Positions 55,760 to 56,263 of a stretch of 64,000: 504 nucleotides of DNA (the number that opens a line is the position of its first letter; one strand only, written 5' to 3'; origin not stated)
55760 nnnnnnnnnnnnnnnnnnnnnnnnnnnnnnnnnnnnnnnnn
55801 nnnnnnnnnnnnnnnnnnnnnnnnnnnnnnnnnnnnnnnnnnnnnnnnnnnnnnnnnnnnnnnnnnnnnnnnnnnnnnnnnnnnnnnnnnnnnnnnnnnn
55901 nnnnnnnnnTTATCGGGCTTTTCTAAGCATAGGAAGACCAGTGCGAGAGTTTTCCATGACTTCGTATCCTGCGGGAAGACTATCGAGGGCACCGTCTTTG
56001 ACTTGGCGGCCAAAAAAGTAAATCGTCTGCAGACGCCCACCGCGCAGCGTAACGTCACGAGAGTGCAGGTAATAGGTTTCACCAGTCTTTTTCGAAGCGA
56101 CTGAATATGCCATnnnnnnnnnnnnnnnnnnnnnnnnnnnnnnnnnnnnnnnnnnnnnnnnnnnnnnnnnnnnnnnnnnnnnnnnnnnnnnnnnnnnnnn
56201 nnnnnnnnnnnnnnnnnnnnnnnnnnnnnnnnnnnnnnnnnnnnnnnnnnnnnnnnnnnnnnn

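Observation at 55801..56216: Perfect 14-bp hairpin and a 67-aa orphan ORF between the polysaccharide genes and the suf operon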

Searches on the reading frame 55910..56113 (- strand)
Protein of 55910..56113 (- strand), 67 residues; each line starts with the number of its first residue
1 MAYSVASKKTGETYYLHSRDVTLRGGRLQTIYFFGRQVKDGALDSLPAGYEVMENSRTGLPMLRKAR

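Call 6: search_protein_families(library=pfam, proteins=[window:55910-56113:-], max_evalue=0.1)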
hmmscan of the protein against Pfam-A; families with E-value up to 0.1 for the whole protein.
window:55910-56113:- (67 aa): 0 families

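Call 10: find_homologous_proteins(query=window:55910-56113:-, max_evalue=0.01)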
Query window:55910-56113:- (67 aa): 859 proteins with E <= 0.01 among 859 candidates; the best 120 are listed.
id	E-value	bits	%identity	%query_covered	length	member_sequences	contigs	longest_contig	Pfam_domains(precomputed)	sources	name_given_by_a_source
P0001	7.0e-34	131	94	100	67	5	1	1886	-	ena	-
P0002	3.1e-32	126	88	100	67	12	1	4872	-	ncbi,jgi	jgi:hypothetical protein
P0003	6.2e-32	125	88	100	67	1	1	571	-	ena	-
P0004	2.4e-31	124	85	100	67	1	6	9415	-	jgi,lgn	-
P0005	5.9e-31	122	85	100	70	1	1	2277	-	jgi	jgi:hypothetical protein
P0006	6.4e-31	122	84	100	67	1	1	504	-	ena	-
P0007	6.7e-31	122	84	100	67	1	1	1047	-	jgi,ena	-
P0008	7.4e-31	122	86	99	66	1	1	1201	-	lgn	-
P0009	8.6e-31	122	87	100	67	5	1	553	-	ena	-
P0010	1.9e-30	121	85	100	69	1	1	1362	-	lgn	-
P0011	2.1e-30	121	86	99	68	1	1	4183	-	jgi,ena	-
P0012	2.4e-30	120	85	100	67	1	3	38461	-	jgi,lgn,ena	-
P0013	2.5e-30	120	82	100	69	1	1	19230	-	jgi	jgi:hypothetical protein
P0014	3.4e-30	120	86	99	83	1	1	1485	-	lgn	-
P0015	3.5e-30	120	84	100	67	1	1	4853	-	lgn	-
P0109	1.4e-27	112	79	99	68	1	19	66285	-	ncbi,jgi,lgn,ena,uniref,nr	ncbi:MAG: hypothetical protein COX39_01570 [Candidatus Nealsonbacteria bacterium CG23_combo_of_CG06-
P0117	1.5e-27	112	79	100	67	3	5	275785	-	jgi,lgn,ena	jgi:hypothetical protein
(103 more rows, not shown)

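Call 12: search_protein_families(library=ncbifam, proteins=[window:55910-56113:-], max_evalue=10)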
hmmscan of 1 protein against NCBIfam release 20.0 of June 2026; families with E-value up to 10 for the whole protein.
window:55910-56113:- (67 aa): 0 families

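Call 13: search_solved_structures(query=window:55910-56113:-, max_evalue=10)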
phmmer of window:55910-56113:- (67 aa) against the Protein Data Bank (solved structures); distinct sequences matched with E-value up to 10: 3.
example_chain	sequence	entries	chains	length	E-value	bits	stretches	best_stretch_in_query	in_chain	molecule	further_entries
5fgz_A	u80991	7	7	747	0.73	13.5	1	11-45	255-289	Penicillin-binding protein 1B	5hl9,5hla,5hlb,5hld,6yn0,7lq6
3fwl_A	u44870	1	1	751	0.74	13.5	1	11-45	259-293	Penicillin-binding protein 1B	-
3vma_A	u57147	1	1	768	0.74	13.5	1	11-45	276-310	Penicillin-binding protein 1B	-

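Call 16: find_related_loci(query=A1, collection=genome_contigs, flank=4000)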
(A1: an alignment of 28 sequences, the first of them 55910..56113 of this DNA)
Query A1 (67 aa) in genome_contigs; peptide patterns used: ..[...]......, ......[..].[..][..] (x = any residue, [..] = any of these).
420 stretches matched a pattern; 390 encode a relative of the query (tblastn E <= 1e-3); the best 80 are kept; 80 distinct loci.
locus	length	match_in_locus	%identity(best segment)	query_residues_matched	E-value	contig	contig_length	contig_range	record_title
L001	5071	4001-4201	94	1-67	1e-39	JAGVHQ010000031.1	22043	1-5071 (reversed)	MAG: Candidatus Berkelbacteria bacterium isolate DeMMO2_25 c_000000014124, whole genome shotgun sequence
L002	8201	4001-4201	88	1-67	2e-37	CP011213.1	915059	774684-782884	MAG: Berkelbacteria bacterium GW2011_GWE1_39_12, complete genome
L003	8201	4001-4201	85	1-67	3e-37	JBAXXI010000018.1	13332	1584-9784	MAG: Candidatus Berkelbacteria bacterium isolate ELA735 MAG735_18, whole genome shotgun sequence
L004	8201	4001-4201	84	1-67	4e-37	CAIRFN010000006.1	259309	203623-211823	uncultured Candidatus Berkelbacteria bacterium isolate AM-lipid-01-D8_bin-0424 genome assembly, contig: bin-0424:06/13,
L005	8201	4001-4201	84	1-67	4e-35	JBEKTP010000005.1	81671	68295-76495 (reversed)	MAG: Patescibacteria group bacterium isolate SPRUCE 560 SPRUCE_560_5, whole genome shotgun sequence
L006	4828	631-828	85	1-66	9e-35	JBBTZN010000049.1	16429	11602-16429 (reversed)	MAG: Patescibacteria group bacterium isolate H41-bin253_1 H41_bin253_1_000000000049, whole genome shotgun sequence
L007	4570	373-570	85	1-66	1e-34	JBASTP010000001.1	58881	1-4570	MAG: Patescibacteria group bacterium isolate MFD03232_ilm_asm_bin101 k127_5030, whole genome shotgun sequence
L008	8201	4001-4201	81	1-67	4e-34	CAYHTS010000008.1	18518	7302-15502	MAG TPA_asm: uncultured Candidatus Saccharibacteria bacterium isolate ERP119705_co17_18 genome assembly, contig: NODE_37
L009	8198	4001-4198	82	1-66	4e-34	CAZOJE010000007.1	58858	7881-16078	MAG TPA_asm: uncultured Candidatus Saccharibacteria bacterium isolate SRP216815_co1_184 genome assembly, contig: NODE_56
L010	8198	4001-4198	80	1-66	3e-34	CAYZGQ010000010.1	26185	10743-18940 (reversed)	MAG TPA_asm: uncultured Candidatus Saccharibacteria bacterium isolate ERP125453_co1_93 genome assembly, contig: NODE_162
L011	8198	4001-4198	80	1-66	8e-34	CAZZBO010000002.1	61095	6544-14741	MAG TPA_asm: uncultured Candidatus Saccharibacteria bacterium isolate binchicken_co27_251 genome assembly, contig: NODE_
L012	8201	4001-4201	78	1-67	3e-33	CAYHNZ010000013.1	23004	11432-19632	MAG TPA_asm: uncultured Candidatus Saccharibacteria bacterium isolate ERP119705_co14_491 genome assembly, contig: NODE_1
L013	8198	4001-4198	79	1-66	2e-33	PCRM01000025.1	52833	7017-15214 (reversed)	MAG: Candidatus Nealsonbacteria bacterium CG23_combo_of_CG06-09_8_20_14_all_40_13 CG23_scaffold_97_c, whole genome shotg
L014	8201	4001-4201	78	1-67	3e-33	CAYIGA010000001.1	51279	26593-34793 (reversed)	MAG TPA_asm: uncultured Candidatus Saccharibacteria bacterium isolate ERP119705_co24_1046 genome assembly, contig: NODE_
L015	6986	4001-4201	79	1-67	3e-33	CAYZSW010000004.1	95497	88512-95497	MAG TPA_asm: uncultured Candidatus Saccharibacteria bacterium isolate SRP241326_co2_22 genome assembly, contig: NODE_375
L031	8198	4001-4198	73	1-66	2e-31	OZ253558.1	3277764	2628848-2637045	MAG: Chloroflexota bacterium isolate faa4938b-925b-4a81-b3a1-ab9e0e292ea9 genome assembly, chromosome: 1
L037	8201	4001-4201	73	1-67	2e-31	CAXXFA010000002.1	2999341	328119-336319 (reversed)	MAG: Chloroflexota bacterium isolate 89e1c7f9-7971-4734-96c6-435762dbc333 genome assembly, contig: contig_2, whole genom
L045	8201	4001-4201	72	1-67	9e-31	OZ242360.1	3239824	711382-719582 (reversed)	MAG: Chloroflexota bacterium isolate 96c89a91-56bf-49b9-8890-dc7aad1d8409 genome assembly, chromosome: 1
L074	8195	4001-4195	74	1-65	2e-29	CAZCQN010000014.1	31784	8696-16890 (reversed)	MAG TPA_asm: uncultured Verrucomicrobiota bacterium isolate SRP214966_co5_75 genome assembly, contig: NODE_875_length_31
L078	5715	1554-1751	67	1-66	3e-29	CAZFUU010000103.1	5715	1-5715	MAG TPA_asm: uncultured bacterium isolate SRP263991_co7_896 genome assembly, contig: NODE_31978_length_5715_cov_5.049117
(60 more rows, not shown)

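Call 32: search_protein_representatives(protein=window:55910-56113:-)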
Query: 67 residues. Proteins with E-value up to 0.001 (for the whole library): 633; up to 1e-10: 100; up to 1e-30: 0. The best 150 are listed.
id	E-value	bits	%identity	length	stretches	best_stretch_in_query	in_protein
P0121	2.1e-24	100.1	74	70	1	1-66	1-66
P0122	1.7e-23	97.2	70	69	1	1-66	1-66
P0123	5.8e-20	86.1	49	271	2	10-66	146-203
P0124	7.7e-20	85.7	62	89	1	1-66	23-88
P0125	1.7e-19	84.7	66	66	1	1-65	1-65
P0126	1.9e-19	84.5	61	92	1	1-67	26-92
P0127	2.4e-19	84.2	63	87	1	1-65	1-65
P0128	2.4e-19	84.2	61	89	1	1-65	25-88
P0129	2.8e-19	84.0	62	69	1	1-66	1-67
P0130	1.0e-18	82.2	61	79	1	5-66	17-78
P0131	5.0e-18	80.0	62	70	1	1-65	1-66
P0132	3.7e-17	77.3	62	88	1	1-66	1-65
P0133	3.8e-17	77.3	60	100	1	9-65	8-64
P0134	3.9e-17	77.2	55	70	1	1-65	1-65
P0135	9.7e-17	76.0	52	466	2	13-65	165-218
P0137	2.1e-16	74.9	64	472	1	7-65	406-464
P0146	1.7e-15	72.1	53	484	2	14-65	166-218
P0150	3.6e-15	71.1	58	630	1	2-63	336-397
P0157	3.1e-14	68.1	49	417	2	11-66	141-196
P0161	7.0e-14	67.0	49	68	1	2-66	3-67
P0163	9.8e-14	66.5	61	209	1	9-64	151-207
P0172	4.3e-13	64.5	57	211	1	10-65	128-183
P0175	7.0e-13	63.9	54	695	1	7-66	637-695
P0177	7.8e-13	63.7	55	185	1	10-65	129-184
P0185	2.6e-12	62.1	46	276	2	14-65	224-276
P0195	9.8e-12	60.3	49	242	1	9-65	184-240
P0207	3.0e-11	58.8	54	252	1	3-67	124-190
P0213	5.0e-11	58.0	50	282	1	3-65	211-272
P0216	8.1e-11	57.4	41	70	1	1-66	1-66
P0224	1.4e-10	56.6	43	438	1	8-65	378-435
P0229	1.8e-10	56.3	57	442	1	16-64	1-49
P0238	3.9e-10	55.2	55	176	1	11-63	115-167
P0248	7.2e-10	54.4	53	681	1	8-67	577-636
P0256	1.3e-09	53.5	51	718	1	3-65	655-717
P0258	1.5e-09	53.4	58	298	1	9-67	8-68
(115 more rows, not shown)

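Call 33: search_protein_families(library=pfam, proteins=[P0123, P0135, P0137, P0146, P0150, P0157, P0175, P0248, P0256, P0224], max_evalue=0.01)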
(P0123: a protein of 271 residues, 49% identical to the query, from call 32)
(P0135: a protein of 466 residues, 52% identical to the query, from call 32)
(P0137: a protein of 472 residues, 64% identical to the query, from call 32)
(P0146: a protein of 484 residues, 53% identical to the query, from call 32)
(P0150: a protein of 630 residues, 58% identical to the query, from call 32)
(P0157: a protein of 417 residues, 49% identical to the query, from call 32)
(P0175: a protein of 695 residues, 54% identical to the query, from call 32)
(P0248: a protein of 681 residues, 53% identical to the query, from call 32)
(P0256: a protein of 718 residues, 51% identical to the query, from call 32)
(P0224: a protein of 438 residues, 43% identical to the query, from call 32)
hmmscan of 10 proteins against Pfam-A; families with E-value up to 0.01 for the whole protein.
P0123 (271 aa): 0 families

P0135 (466 aa): 0 families

P0137 (472 aa): 4 families
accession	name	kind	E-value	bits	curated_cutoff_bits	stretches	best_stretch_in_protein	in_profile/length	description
PF13676.11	TIR_2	-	1.6e-32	113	28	1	250-370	1-122/122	TIR domain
PF14280.11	DUF4365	-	1.5e-14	54.7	24.3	1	100-220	18-136/139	Domain of unknown function (DUF4365)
PF01582.25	TIR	-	1.3e-08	35.3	21.3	1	260-343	16-98/179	TIR domain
PF08937.16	ThsB_TIR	-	0.0061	17.4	21.2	0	287-327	46-86/100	Thoeris protein ThsB, TIR-like domain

P0146 (484 aa): 1 family
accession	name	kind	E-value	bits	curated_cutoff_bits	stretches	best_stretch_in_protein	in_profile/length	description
PF05887.16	Trypan_PARP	-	0.00029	21.3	100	1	68-120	63-113/134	Procyclic acidic repetitive protein (PARP)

P0150 (630 aa): 3 families
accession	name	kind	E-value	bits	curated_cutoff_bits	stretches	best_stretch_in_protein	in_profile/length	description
PF13676.11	TIR_2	-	1.4e-24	87.4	28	1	185-299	2-117/122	TIR domain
PF14280.11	DUF4365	-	1.2e-12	48.5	24.3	1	19-155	1-137/139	Domain of unknown function (DUF4365)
PF01582.25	TIR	-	7.9e-08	32.7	21.3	1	191-281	13-102/179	TIR domain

P0157 (417 aa): 2 families
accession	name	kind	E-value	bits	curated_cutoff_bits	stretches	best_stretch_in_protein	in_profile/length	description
PF11722.13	zf-TRM13_CCCH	-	2.5e-07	30.6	20.9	2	366-382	13-29/29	CCCH zinc finger in TRM13 protein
PF23477.1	zf_Tbcl_2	-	0.0045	17.1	27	0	67-96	2-32/37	Probable treble clef zinc finger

P0175 (695 aa): 4 families
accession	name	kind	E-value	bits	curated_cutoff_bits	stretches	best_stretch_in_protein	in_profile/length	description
PF07693.20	KAP_NTPase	-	4.1e-33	115.3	20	1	39-493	1-287/293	KAP family P-loop domain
PF20693.3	YobI-ATPase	-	0.0002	21.5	27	0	175-318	105-239/363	YobI-like P-loop NTPase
PF13191.12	AAA_16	-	0.0012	19.8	32.6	0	44-93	10-60/167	AAA ATPase domain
PF00910.28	RNA_helicase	-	0.0081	17.1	21.5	0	63-101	3-41/105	RNA helicase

P0248 (681 aa): 5 families
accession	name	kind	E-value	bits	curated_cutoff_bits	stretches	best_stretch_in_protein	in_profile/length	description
PF13365.12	Trypsin_2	-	1.2e-19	71.9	27.6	1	23-163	1-144/144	Trypsin-like peptidase domain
PF00931.28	NB-ARC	-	5.4e-08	32.8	23.5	1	345-485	91-246/248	NB-ARC domain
PF00089.32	Trypsin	-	0.0014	18.9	20.6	1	22-186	26-214/220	Trypsin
PF05729.18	NACHT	-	0.0016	18.7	26.7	1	276-368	1-95/167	NACHT domain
PF13481.12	AAA_25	-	0.0081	16.2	27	0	265-306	22-64/195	AAA domain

P0256 (718 aa): 3 families
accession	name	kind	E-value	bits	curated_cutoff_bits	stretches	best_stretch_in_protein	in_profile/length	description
PF16158.11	N_BRCA1_IG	-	4e-08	34.2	28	0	336-428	10-108/108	Ig-like domain from next to BRCA1 gene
PF13620.12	CarboxypepD_reg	-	2.2e-07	31.5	32.3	1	579-643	5-78/82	Carboxypeptidase regulatory-like domain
PF13715.12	CarbopepD_reg_2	-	3.2e-07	30.7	32.2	1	580-648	5-78/88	CarboxypepD_reg-like domain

P0224 (438 aa): 4 families
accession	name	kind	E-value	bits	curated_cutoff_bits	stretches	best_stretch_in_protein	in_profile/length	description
PF00931.28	NB-ARC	-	1.7e-09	37.7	23.5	1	63-287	2-247/248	NB-ARC domain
PF05729.18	NACHT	-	4.4e-05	23.8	26.7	1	79-169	3-95/167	NACHT domain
PF13191.12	AAA_16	-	0.00021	22.3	32.6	1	59-169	2-119/167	AAA ATPase domain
PF01637.24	ATPase_2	-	0.0024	18.1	33.2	1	60-95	2-39/225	ATPase domain predominantly from Archaea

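Call 34: predict_structure(alignment_id=A1)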
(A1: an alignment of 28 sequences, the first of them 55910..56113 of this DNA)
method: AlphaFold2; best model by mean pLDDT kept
length: 67 residues; sequences in the alignment: 28
mean_pLDDT: 94.8   pTM: 0.76
mean pLDDT of the five models: 94.8, 94.2, 93.0, 92.2, 91.0
residues with pLDDT >= 90: 65; 70-90: 2; 50-70: 0; < 50: 0
segments of 3 or more residues with pLDDT < 50: none
pLDDT, mean of each block of 10 residues (from residue 1): 94 97 95 95 95 95 92
secondary structure, 60 per line:
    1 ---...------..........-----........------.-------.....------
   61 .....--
elements in order: E4-6 E13-22 E28-35 E50-54 E61-65

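Call 41: search_protein_families(library=padloc, proteins=[window:55910-56113:-, P0137, P0150, P0175, P0224, P0248], max_evalue=0.01)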
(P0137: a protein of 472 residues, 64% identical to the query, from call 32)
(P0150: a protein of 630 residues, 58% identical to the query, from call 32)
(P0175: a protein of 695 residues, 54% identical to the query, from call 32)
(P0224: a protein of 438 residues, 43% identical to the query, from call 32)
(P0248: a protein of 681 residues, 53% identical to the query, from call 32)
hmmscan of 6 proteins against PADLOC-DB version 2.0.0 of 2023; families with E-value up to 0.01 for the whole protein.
window:55910-56113:- (67 aa): 0 families

P0137 (472 aa): 24 families
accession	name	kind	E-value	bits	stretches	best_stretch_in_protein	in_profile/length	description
PDLC05062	PDC-S66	-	8.2e-22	76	1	249-341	150-242/282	-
PDLC03957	bSEFIR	-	1.6e-12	45.9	1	243-373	33-180/412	-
PDLC02012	SAVED5--SAVED_TIR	-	2.5e-12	44.6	1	249-328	15-95/404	-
PDLC02421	Aga_TIR-PNTD1-PNTD2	-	6.4e-11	40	1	249-374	5-133/430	Class I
PDLC02403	Aga_TIR-PNTD1-PNTD2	-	9.3e-10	36.1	1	249-374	4-132/443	Class I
PDLC02398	Aga_REase-PNTD1-PNTD2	-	1.3e-08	32.3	1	101-190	29-113/429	Class I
PDLC00417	ThsB1|ThsB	-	3.7e-08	31.2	1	251-340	170-260/303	TIR-like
PDLC00436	ThsB1|ThsB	-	6.9e-07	26.9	1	237-339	24-130/183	TIR-like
PDLC00419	ThsB1|ThsB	-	2.9e-06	25.2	1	232-322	12-106/165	TIR-like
PDLC03015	TIR-NLR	-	2.3e-05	21.3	1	250-340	4-93/824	-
PDLC04282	PDC-M02A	-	2.9e-05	21.8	1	100-224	39-176/182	-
PDLC00420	ThsB1|ThsB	-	3.9e-05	21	1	248-345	2-102/319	TIR-like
PDLC04290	PDC-M02A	-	4.4e-05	21.2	1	104-224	30-164/170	-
PDLC02962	RT-TIR_XII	-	6.8e-05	19.9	1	248-339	346-438/478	single gene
PDLC00728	Effector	-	0.00011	19.3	1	249-326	11-88/432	TIR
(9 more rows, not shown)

P0150 (630 aa): 14 families
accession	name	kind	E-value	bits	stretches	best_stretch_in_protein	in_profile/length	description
PDLC05062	PDC-S66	-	1.3e-17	62.2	1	184-274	151-241/282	-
PDLC03957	bSEFIR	-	1.5e-09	36.2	1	170-243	26-103/412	-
PDLC02421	Aga_TIR-PNTD1-PNTD2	-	4.4e-09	33.9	1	183-308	5-133/430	Class I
PDLC02403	Aga_TIR-PNTD1-PNTD2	-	5.3e-09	33.6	1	183-310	4-134/443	Class I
PDLC02012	SAVED5--SAVED_TIR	-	8e-08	29.8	1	183-267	15-99/404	-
PDLC02398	Aga_REase-PNTD1-PNTD2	-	8.5e-08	29.6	1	40-154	34-140/429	Class I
PDLC00417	ThsB1|ThsB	-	1e-07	29.8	1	183-273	168-259/303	TIR-like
PDLC02416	Aga_REase-TIR-PNTD1-PNTD2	-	5.1e-06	23.4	1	183-311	157-282/572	Class I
PDLC04290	PDC-M02A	-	2e-05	22.4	1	19-111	9-110/170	-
PDLC02962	RT-TIR_XII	-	0.0005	17.1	1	184-275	348-440/478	single gene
PDLC00436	ThsB1|ThsB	-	0.00092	16.8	1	180-273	34-130/183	TIR-like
PDLC02961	RT-TIR_XII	-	0.0012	15.8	1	183-274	349-435/475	single gene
PDLC00419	ThsB1|ThsB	-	0.0013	16.6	1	177-258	23-108/165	TIR-like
PDLC00420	ThsB1|ThsB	-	0.0027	14.9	1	182-278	2-101/319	TIR-like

P0175 (695 aa): 7 families
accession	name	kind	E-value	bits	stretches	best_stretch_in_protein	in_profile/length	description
PDLC02209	QatA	-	5.5e-22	76.1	2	250-508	167-393/646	-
PDLC04959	PDC-S20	-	3.2e-14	51.3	2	251-333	154-233/464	-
PDLC02361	PifA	-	9.5e-13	45.6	1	32-85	14-67/720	PifA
PDLC02210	QatA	-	1.2e-11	41.9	2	253-501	173-384/593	-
PDLC04958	PDC-S20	-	5.2e-07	27.3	1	34-122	3-68/458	-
PDLC04957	PDC-S20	-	8.7e-07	26.7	1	35-85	6-57/446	-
PDLC04956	PDC-S20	-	6.1e-06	23.9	1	46-86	23-61/450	-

P0224 (438 aa): 0 families

P0248 (681 aa): 4 families
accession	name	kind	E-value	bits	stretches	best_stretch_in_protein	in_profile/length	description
PDLC02960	RT-Protease_XI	-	7e-14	49.7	1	6-188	333-500/506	single gene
PDLC02959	RT-Protease_XI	-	1.5e-13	48.6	1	6-189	335-505/510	single gene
PDLC02159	Avs1b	-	2.6e-07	26.4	1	2-128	1-124/1924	-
PDLC03855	LmuA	-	5.6e-05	20.6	1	1-159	1-163/425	-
